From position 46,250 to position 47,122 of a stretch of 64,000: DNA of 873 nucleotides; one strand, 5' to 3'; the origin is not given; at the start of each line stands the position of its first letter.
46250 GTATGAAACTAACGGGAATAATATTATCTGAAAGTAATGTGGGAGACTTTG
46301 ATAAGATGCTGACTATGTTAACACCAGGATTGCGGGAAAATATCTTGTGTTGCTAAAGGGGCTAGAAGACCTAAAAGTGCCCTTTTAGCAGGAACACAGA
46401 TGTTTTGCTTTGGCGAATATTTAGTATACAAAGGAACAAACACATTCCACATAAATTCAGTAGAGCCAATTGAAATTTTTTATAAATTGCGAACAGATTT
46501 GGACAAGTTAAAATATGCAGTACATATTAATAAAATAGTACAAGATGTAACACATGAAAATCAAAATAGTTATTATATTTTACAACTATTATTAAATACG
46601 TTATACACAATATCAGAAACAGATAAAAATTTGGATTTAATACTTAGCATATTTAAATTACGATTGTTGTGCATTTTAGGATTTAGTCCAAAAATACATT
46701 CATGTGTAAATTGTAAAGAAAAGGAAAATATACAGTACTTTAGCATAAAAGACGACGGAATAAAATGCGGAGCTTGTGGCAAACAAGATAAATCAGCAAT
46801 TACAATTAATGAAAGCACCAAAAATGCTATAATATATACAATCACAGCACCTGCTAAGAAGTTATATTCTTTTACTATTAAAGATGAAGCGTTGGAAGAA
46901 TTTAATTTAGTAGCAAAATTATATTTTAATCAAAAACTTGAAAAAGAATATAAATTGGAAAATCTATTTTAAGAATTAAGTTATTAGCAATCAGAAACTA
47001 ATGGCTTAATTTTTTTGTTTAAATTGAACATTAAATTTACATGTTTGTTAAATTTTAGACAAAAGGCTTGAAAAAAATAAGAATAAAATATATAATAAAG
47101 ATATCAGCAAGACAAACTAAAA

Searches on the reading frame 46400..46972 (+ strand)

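Call 100: search_protein_families(library=pfam, proteins=[window:46400-46972:+], max_evalue=0.01)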
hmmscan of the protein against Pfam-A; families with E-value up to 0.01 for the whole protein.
window:46400-46972:+ (190 aa): 1 family
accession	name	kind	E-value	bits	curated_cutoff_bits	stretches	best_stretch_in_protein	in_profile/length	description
PF02565.21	RecO_C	-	1.6e-25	90.2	22.1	1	31-185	1-154/157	Recombination protein O C terminal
